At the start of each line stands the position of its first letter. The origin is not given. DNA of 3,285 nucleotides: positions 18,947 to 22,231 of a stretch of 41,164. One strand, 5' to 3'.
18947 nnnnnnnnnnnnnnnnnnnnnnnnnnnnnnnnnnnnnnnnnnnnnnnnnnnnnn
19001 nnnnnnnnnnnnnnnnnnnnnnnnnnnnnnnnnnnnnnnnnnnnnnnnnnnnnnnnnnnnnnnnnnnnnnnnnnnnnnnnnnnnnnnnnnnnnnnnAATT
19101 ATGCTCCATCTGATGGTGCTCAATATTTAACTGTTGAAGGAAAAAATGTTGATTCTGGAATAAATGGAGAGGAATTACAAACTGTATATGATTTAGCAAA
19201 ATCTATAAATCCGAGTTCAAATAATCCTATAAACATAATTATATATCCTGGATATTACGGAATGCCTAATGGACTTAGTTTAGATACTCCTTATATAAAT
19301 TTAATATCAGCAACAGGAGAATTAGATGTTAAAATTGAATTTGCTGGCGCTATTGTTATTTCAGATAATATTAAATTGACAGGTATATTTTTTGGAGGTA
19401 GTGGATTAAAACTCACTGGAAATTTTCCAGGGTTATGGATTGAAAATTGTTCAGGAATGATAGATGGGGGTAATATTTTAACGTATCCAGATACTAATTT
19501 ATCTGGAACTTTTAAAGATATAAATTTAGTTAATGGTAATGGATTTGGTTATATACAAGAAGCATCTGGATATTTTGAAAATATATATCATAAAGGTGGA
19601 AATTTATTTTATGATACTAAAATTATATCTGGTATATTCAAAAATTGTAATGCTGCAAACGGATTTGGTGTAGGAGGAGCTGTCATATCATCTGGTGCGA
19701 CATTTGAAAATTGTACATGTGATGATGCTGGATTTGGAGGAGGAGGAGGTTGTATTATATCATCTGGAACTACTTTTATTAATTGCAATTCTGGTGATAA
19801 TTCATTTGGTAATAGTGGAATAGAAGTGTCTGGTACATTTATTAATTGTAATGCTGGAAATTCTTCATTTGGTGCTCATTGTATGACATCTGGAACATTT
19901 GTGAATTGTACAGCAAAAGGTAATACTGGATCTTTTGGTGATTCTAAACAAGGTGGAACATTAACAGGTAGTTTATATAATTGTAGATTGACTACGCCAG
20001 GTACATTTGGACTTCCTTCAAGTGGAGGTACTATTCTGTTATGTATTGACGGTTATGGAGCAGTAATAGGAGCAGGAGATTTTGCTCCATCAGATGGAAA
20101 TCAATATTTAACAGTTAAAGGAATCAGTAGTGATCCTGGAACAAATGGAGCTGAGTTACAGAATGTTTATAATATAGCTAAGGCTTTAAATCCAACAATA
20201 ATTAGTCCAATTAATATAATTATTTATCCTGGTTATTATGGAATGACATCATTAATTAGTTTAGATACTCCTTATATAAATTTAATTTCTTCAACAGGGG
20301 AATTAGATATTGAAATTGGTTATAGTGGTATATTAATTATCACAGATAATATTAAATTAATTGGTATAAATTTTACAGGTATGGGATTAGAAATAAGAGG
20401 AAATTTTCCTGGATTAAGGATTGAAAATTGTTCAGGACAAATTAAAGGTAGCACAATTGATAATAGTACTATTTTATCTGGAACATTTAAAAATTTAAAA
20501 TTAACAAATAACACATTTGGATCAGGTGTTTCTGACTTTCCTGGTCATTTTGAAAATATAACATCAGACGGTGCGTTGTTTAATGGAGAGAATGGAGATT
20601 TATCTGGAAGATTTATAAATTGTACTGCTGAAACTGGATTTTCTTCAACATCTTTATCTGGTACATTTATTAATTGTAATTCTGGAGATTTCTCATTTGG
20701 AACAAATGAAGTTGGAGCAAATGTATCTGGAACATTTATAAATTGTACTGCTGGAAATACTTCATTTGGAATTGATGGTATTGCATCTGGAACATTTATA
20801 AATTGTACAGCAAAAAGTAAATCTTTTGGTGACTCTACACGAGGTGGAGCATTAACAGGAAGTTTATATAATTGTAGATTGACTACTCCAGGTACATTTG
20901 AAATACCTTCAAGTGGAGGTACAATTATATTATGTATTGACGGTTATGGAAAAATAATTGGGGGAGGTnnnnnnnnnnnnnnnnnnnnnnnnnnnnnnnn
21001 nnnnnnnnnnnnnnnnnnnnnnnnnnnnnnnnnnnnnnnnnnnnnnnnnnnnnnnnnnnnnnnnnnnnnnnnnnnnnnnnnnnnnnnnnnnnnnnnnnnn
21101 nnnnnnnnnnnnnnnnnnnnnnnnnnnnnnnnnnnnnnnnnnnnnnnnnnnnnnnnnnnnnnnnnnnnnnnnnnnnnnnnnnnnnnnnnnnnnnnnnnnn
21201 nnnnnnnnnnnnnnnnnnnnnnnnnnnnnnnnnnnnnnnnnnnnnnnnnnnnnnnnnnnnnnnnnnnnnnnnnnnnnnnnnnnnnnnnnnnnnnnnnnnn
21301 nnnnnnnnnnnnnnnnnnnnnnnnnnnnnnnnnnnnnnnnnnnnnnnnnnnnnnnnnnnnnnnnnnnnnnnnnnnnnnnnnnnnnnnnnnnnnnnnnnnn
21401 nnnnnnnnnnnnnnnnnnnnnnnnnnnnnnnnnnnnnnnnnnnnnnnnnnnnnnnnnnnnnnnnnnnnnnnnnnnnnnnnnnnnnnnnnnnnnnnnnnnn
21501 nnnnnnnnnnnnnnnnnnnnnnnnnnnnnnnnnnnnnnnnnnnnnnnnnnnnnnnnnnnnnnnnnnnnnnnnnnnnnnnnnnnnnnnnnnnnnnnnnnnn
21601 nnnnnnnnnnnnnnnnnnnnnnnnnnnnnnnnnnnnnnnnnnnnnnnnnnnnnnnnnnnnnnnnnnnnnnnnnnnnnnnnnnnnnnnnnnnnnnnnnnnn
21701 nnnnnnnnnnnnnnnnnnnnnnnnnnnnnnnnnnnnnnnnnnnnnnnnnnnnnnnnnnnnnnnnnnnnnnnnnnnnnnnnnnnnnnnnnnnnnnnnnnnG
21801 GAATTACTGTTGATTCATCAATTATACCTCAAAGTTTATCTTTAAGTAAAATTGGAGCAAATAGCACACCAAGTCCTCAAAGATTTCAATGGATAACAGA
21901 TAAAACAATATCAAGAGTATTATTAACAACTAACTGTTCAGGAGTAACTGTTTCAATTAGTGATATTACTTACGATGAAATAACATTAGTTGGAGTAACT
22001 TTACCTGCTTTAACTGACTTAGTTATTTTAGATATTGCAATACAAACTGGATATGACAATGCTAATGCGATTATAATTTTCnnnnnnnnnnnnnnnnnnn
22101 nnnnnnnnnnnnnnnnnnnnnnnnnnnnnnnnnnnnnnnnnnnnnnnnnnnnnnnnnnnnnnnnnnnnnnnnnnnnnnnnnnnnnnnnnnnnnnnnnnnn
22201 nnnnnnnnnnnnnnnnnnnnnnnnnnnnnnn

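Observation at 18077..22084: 1335-aa protein combining a FISUMP-like domain with three ~300-aa tandem repeats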

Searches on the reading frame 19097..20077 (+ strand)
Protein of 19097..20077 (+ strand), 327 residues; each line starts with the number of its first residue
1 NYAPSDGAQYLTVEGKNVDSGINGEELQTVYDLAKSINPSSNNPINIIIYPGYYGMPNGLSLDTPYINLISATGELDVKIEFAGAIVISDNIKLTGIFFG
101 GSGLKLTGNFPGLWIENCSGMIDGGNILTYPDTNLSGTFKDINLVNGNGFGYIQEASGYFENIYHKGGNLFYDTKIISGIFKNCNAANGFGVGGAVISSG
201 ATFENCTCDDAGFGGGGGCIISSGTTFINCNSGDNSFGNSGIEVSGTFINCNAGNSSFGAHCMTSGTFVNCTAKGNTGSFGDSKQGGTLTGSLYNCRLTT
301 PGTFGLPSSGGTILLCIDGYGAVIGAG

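Call 22: search_protein_families(library=ncbifam, proteins=[window:19097-20077:+], max_evalue=10)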
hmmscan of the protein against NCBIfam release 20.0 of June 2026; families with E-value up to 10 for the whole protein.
window:19097-20077:+ (327 aa): 1 family
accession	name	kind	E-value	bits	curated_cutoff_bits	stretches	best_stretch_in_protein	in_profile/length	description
NF051894.1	anti_phage_HalA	equivalog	1.7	7.7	250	1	175-261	52-127/338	anti-phage Hailong system effector protein HalA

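Call 23: search_protein_families(library=pfam, proteins=[window:19097-20077:+], max_evalue=10)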
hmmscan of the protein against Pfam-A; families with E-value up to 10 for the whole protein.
window:19097-20077:+ (327 aa): 2 families
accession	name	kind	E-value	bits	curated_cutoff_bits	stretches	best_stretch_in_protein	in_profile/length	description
PF23894.2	LD_SV2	-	0.0086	16.8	29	1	202-258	46-92/92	SV2A/B/C luminal domain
PF13599.13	Pentapeptide_4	-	5.4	7.6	38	0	226-273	7-53/78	Pentapeptide repeat region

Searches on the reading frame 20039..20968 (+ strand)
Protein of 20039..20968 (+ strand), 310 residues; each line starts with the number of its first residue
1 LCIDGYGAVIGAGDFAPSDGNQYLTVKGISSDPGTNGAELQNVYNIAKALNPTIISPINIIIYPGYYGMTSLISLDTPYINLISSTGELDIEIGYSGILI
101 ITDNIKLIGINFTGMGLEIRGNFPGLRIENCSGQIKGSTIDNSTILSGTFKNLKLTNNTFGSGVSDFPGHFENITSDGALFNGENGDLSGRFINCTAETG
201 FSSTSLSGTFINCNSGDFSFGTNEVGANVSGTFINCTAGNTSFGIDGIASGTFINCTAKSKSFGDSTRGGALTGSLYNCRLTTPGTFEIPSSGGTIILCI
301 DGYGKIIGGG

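Call 22: search_protein_families(library=ncbifam, proteins=[window:20078-20968:+], max_evalue=10)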
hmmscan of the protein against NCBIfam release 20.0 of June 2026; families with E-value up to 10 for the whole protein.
window:20078-20968:+ (297 aa): 0 families

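Call 23: search_protein_families(library=pfam, proteins=[window:20078-20968:+], max_evalue=10)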
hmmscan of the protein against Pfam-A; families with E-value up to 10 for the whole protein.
window:20078-20968:+ (297 aa): 2 families
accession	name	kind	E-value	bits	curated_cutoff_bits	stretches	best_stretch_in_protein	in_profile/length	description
PF25750.1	CMV_UL148C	-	0.031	15.2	27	1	211-232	51-72/77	Human cytomegalovirus UL148C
PF23894.2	LD_SV2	-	0.044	14.6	29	1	217-250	59-92/92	SV2A/B/C luminal domain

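Call 26: search_protein_representatives(protein=window:20039-20968:+)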
Query: 310 residues. Proteins with E-value up to 0.001 (for the whole library): 824; up to 1e-10: 541; up to 1e-30: 48. The best 150 are listed.
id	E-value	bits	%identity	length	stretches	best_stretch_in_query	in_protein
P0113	1.2e-73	264.5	51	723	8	206-305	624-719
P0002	3.8e-68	246.4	49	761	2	8-280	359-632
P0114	5.4e-57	209.7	48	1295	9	206-308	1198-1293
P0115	1.9e-54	201.4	45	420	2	18-308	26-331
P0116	5.5e-54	199.8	44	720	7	206-304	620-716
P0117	8.9e-48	179.4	49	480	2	17-235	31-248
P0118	1.8e-47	178.4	46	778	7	206-306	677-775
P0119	2.4e-46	174.8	44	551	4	10-269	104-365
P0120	4.7e-46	173.8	50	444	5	229-308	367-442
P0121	6.4e-46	173.3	47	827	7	223-304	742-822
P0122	7.8e-42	159.9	49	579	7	188-303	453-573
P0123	6.3e-41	156.9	43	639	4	2-304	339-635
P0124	1.0e-40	156.3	39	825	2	20-262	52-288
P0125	1.4e-39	152.5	51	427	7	207-303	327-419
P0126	3.8e-39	151.1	50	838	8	205-307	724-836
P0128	1.5e-38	149.1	45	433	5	203-303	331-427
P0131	3.6e-37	144.6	41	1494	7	18-264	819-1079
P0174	6.8e-29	117.4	42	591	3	19-212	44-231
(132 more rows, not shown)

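Call 29: search_protein_families(library=pfam, alignment_id=A2, max_evalue=0.001)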
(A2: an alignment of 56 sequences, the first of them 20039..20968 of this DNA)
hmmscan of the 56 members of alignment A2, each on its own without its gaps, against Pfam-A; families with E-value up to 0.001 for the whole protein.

A. member 1, window:20039-20968:+ (310 aa): 0 families

B. families by the number of members that match (of 56 scanned): 8 families
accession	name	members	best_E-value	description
PF18454.7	Mtd_N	6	5.8e-15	Major tropism determinant N-terminal domain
PF09603.15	Fib_succ_major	2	1.3e-22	Fibrobacter succinogenes major domain (Fib_succ_major)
PF22337.1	Phage_fiber_rpt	2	1.3e-05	Phage tail fiber repeats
PF17164.10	DUF5122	1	1.5e-91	Domain of unknown function (DUF5122) beta-propeller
PF01391.23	Collagen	1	1.8e-12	Collagen triple helix repeat (20 copies)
PF23449.2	CBM-like_CFAP184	1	5.1e-05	CFAP184 CBM-like domain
PF13599.13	Pentapeptide_4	1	0.00014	Pentapeptide repeat region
PF23894.2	LD_SV2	1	0.00062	SV2A/B/C luminal domain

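Call 39: find_homologous_proteins(query=window:20039-20968:+, max_evalue=1e-8)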
Query window:20039-20968:+ (310 aa): 97 proteins with E <= 1e-8 among 2824 candidates.
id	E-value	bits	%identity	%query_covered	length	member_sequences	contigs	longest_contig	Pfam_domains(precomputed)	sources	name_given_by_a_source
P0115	5.8e-54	201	46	93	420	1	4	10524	-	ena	-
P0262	1.2e-47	181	39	94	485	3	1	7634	-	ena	-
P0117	2.8e-47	179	53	62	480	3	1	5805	-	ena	-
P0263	8.7e-43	165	35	93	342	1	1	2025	-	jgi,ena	-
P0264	4.2e-41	159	34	92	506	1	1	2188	-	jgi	-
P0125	4.3e-39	153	32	79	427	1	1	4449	-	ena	-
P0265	4.8e-38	149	30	92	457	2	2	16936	-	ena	-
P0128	4.8e-38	149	32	92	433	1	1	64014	-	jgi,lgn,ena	jgi:hypothetical protein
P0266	3.0e-37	147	33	91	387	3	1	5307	-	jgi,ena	jgi:hypothetical protein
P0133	1.6e-36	144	38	93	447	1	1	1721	-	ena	-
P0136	4.2e-35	139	30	91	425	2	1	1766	-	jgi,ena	-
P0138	1.3e-34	138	34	79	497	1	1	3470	-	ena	-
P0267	2.2e-34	137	36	85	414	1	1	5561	-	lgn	-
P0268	5.7e-34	136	35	92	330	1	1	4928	-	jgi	jgi:hypothetical protein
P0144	1.3e-33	135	37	91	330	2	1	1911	-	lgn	-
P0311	1.2e-19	89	28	91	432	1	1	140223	-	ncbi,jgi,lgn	jgi:hypothetical protein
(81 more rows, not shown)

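Call 52: predict_structure(alignment_id=A3)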
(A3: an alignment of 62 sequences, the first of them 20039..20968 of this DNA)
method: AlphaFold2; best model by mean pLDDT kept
length: 310 residues; sequences in the alignment: 62
mean_pLDDT: 92.3   pTM: 0.89
mean pLDDT of the five models: 92.3, 92.0, 92.0, 91.5, 90.7
residues with pLDDT >= 90: 257; 70-90: 32; 50-70: 17; < 50: 4
segments of 3 or more residues with pLDDT < 50: none
pLDDT, mean of each block of 10 residues (from residue 1): 51 61 92 97 97 96 97 98 95 97 98 96 98 94 94 92 93 96 87 94 92 96 84 98 93 98 93 98 96 96 93
secondary structure, 60 per line:
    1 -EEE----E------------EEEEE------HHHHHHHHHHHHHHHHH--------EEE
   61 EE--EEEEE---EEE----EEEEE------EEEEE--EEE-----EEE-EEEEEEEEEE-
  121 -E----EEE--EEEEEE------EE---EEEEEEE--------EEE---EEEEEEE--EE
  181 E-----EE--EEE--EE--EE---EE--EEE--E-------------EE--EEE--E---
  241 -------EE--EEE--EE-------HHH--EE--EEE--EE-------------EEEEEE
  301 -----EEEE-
elements in order: E2-4 E22-26 H33-49 E58-62 E65-69 E73-75 E80-84 E91-95 E98-100 E106-108 E110-119 E127-129 E132-137 E149-155 E164-166 E170-176 E179-181 E191-193 E209-211 E232-234 E252-254 E275-277 E295-300 E306-309

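Call 59: search_dna_similar(query=P0115, collection=phages, mode=protein, max_rows=25, max_evalue=0.001)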
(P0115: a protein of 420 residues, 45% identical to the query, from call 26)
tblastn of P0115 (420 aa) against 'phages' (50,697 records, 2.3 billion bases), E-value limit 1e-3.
No match.

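Call 60: find_encoding_contigs(protein=P0128, flank=10000, max_places=2)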
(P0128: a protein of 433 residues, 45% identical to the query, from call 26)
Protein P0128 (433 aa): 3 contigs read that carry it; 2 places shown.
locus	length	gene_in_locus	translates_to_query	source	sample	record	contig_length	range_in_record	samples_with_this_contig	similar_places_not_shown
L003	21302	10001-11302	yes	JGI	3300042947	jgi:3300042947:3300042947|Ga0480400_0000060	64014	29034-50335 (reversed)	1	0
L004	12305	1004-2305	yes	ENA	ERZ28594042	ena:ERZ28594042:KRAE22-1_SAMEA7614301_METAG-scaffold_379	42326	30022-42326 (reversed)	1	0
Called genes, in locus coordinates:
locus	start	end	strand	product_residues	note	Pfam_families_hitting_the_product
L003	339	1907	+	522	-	PF00118:Cpn60_TCP1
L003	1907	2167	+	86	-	PF00166:Cpn10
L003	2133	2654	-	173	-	-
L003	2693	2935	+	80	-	-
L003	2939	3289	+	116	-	-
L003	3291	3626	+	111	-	-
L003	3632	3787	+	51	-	-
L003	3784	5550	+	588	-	-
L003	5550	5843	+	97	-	-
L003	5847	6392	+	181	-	-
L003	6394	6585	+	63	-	PF26696:PTL_trimer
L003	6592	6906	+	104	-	-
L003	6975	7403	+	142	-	-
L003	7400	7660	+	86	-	-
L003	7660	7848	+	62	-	-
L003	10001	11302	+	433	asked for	-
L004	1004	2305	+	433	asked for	-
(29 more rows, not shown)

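Call 61: find_encoding_contigs(protein=P0311, flank=10000, max_places=2)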
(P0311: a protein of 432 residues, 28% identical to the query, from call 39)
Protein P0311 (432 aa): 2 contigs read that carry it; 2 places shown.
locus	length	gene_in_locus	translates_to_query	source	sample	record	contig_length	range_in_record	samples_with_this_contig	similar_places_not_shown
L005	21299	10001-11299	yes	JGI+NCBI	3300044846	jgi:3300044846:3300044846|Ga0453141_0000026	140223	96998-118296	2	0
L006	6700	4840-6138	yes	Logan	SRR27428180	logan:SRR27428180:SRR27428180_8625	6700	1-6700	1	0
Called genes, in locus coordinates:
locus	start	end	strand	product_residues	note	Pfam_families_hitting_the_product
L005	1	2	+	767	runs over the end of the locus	-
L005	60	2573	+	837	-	-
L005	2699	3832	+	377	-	-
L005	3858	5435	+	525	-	PF23898:Crass_capsid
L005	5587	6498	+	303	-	-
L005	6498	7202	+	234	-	-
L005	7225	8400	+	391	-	-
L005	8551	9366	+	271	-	-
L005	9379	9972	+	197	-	-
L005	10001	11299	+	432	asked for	-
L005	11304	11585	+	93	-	-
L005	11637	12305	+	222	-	PF00580:UvrD-helicase (faint), PF02562:PhoH, PF13604:AAA_30 (weak), PF13245:AAA_19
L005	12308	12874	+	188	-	-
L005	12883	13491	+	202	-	-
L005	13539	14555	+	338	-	-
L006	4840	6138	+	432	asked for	-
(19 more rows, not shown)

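Call 71: search_protein_families(library=pfam, proteins=[P0174, P0114, P0131], max_evalue=0.001)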
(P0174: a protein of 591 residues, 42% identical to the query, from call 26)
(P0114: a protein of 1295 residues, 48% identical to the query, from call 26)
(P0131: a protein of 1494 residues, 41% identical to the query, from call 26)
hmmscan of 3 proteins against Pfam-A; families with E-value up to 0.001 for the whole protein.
P0174 (591 aa): 1 family
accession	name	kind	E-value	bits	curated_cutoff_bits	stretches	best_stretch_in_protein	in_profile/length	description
PF09603.15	Fib_succ_major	-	1.3e-22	81.5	33.9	1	272-414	41-187/187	Fibrobacter succinogenes major domain (Fib_succ_major)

P0114 (1295 aa): 0 families

P0131 (1494 aa): 2 families
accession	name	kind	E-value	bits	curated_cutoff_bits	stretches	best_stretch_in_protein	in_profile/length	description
PF17164.10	DUF5122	-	1.5e-91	300.8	27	7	378-413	1-36/36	Domain of unknown function (DUF5122) beta-propeller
PF23449.2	CBM-like_CFAP184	-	5.1e-05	24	27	0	631-667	31-68/111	CFAP184 CBM-like domain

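Call 73: search_solved_structures(query=A3, max_evalue=1)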
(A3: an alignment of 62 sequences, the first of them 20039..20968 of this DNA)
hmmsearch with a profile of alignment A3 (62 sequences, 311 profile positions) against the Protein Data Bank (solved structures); distinct sequences matched with E-value up to 1: 2.
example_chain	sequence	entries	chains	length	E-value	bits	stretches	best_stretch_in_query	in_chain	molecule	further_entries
4amf_A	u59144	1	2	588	0.25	13.7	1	222-258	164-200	PHOX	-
3zwu_A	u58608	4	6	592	0.25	13.7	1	222-258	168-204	ALKALINE PHOSPHATASE PHOX | PHOX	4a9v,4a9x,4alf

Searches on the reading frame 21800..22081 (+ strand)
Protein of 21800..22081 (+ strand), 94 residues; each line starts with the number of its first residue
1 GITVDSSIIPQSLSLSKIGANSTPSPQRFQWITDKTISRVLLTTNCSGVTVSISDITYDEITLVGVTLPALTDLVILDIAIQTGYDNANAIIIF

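Call 22: search_protein_families(library=ncbifam, proteins=[window:21800-22081:+], max_evalue=10)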
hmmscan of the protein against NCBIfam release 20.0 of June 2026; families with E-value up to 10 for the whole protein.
window:21800-22081:+ (94 aa): 1 family
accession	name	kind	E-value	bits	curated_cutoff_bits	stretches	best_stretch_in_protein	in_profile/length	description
NF008765.0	PRK11798.1-5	equivalog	0.052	13.5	249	1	29-82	13-67/135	ClpXP protease specificity-enhancing factor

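Call 23: search_protein_families(library=pfam, proteins=[window:21800-22081:+], max_evalue=10)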
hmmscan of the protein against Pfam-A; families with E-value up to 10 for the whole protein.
window:21800-22081:+ (94 aa): 0 families

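Call 74: search_solved_structures(query=window:21800-22081:+, max_evalue=10)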
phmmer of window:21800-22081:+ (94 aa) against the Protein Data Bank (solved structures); distinct sequences matched with E-value up to 10: 4.
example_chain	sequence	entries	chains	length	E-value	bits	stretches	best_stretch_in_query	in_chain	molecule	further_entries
2z7x_A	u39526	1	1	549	0.82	13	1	26-78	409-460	Toll-like receptor 2,Variable lymphocyte receptor B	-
6nig_A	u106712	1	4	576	0.91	12.9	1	26-78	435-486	Toll-like receptor 2,Variable lymphocyte receptor B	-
3u6n_A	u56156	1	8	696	1.3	12.4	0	8-56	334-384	High-Conductance Ca2+-Activated K+ Channel protein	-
3hil_A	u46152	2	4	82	1.6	12.1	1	28-76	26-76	Ephrin type-A receptor 1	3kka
